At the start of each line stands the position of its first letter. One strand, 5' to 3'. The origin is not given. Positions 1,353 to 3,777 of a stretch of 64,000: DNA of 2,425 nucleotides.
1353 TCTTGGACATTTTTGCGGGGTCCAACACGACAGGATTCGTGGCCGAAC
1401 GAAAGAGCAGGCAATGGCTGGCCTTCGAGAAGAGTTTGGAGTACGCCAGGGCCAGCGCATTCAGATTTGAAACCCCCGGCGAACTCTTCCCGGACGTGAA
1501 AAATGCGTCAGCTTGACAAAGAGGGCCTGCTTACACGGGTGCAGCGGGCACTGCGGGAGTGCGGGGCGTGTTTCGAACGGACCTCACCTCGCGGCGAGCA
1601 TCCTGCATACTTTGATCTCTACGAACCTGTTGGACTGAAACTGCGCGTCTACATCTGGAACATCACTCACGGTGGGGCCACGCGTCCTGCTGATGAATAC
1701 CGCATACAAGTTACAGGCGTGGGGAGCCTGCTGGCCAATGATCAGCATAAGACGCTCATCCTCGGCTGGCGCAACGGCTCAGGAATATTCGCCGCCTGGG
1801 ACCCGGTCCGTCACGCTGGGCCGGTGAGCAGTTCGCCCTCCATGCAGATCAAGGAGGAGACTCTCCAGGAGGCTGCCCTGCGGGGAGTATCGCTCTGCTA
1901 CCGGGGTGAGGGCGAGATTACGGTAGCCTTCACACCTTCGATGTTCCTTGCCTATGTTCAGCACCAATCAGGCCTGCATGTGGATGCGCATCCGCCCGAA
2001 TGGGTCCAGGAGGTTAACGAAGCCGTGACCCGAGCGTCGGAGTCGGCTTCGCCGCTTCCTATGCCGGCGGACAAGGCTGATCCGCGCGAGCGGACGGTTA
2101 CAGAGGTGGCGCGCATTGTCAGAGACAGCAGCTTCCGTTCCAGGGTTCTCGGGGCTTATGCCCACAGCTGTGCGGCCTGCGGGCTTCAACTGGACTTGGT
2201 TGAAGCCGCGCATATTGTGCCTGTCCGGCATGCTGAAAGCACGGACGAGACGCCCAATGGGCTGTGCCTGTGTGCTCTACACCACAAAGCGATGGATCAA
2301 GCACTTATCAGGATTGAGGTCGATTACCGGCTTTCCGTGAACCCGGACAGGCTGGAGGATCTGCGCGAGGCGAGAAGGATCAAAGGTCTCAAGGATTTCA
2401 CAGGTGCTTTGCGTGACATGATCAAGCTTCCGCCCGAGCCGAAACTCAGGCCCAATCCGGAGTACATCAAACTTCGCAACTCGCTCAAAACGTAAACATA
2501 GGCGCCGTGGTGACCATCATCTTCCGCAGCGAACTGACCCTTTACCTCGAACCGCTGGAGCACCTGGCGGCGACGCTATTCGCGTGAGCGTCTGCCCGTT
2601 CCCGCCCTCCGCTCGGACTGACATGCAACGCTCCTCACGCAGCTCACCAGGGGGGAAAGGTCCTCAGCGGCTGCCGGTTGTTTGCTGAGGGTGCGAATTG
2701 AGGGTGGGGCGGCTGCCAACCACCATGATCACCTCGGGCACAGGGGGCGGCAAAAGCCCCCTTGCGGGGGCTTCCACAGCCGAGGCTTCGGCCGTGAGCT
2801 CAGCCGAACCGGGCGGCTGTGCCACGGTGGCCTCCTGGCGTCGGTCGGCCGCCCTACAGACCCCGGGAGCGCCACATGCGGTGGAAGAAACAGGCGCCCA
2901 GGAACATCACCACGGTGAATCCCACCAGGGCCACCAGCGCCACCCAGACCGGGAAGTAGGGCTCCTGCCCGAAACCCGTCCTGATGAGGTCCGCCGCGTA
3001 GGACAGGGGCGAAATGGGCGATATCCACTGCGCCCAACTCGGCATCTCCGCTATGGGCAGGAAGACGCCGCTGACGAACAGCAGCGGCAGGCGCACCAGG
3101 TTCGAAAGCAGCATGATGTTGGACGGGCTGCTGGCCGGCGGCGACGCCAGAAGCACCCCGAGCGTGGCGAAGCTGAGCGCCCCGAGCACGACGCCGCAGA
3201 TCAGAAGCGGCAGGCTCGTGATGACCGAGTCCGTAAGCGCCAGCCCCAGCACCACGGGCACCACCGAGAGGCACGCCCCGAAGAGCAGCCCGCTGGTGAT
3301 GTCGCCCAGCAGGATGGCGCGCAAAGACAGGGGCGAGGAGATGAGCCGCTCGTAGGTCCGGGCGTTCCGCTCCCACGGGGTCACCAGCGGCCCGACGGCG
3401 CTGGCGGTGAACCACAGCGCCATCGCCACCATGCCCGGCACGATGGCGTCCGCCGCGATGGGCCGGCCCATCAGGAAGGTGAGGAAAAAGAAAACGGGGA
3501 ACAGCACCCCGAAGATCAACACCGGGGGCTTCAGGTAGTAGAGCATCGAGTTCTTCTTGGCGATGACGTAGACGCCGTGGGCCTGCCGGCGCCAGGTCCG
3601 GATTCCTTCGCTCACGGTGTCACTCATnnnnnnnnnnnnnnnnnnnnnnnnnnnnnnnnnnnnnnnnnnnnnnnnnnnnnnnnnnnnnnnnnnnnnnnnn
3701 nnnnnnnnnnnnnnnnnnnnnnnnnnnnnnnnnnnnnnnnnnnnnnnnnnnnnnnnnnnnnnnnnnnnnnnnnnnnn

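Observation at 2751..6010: Five-gene ArsR-regulated operon: repressor / Cys-His repeat protein / small SAM-MTase / ABC-2 exporter; candidate metal(loid) methylation-export module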

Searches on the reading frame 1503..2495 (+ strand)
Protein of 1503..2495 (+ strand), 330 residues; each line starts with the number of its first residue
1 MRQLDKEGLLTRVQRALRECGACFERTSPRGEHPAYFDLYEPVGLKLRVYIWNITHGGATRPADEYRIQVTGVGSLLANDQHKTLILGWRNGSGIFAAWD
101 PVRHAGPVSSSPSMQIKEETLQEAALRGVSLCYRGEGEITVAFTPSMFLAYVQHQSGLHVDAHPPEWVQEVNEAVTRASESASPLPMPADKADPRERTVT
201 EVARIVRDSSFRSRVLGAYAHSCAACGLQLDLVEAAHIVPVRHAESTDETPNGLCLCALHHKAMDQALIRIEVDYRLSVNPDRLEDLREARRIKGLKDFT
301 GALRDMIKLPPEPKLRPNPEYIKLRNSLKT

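Call 49: search_protein_families(library=pfam, proteins=[window:1503-2495:+], max_evalue=0.0001)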
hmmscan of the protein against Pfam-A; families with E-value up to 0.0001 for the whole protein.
window:1503-2495:+ (330 aa): 2 families
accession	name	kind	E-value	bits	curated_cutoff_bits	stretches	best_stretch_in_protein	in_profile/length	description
PF20296.3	MTaX1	-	1.4e-28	100.1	25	1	46-152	2-111/111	Methylase-associated X1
PF13391.12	HNH_2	-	1.1e-10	41.7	21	1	223-271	1-65/66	HNH endonuclease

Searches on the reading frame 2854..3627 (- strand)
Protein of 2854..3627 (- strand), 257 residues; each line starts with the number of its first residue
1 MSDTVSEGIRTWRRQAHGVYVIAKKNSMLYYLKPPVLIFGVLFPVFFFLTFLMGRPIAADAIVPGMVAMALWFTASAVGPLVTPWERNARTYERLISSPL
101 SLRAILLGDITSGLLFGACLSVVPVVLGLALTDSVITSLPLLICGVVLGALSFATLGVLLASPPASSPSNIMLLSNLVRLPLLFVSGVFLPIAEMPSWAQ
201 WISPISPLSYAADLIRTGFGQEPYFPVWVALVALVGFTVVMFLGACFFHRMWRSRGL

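Call 3: search_protein_families(library=pfam, proteins=[window:2854-3627:-], max_evalue=0.01)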
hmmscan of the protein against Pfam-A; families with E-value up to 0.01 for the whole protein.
window:2854-3627:- (257 aa): 3 families
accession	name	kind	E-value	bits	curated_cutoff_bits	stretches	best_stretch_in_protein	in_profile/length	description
PF01061.29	ABC2_membrane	-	1.4e-20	74.2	26.9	1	20-218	4-209/211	ABC-2 type transporter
PF12698.13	ABC2_membrane_3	-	3e-17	63.2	31.6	1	58-246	160-346/347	ABC-2 family transporter protein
PF12679.13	ABC2_membrane_2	-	0.00071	19.3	27.2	1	67-249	74-279/283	ABC-2 family transporter protein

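Call 4: search_protein_families(library=ncbifam, proteins=[window:2854-3627:-], max_evalue=0.01)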
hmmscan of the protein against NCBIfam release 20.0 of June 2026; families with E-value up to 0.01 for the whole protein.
window:2854-3627:- (257 aa): 9 families
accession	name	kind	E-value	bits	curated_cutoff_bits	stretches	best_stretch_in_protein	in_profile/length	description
NF011648.0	PRK15066.1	subfamily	2.3e-18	66.7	225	1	60-246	61-246/257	ABC transporter permease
TIGR01247.1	drrB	subfamily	5.7e-17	62.2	223.05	1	50-245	38-232/236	daunorubicin resistance ABC transporter membrane protein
TIGR01291.1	nodJ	subfamily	4.7e-13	49.3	206.65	1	27-243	25-241/253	ABC-2 type transporter, NodJ family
TIGR00025.1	Mtu_efflux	paralog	8.6e-11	41.8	146.9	1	58-244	37-229/238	ABC transporter efflux protein, DrrB family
TIGR03062.1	pip_yhgE_Cterm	subfamily_domain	5.2e-07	29.5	102.2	1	60-251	23-205/208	YhgE/Pip family protein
NF038293.1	permease_SagH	equivalog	5.4e-06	25.5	450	1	65-246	183-364/370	SagH family ABC transporter permease subunit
TIGR01248.1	drrC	subfamily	3.6e-05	24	165.65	1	101-215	34-145/152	daunorubicin resistance protein C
TIGR00956.1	3a01205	subfamily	0.00091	16.9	1959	1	169-213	561-605/1394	pleiotropic drug resistance family protein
NF033858.1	ABC2_perm_RbbA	equivalog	0.0014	16.6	1050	1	60-246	713-901/909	ribosome-associated ATPase/putative transporter RbbA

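Call 50: search_solved_structures(query=window:2854-3627:-, max_evalue=0.01)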
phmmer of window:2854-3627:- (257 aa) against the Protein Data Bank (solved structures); distinct sequences matched with E-value up to 0.01: 0.
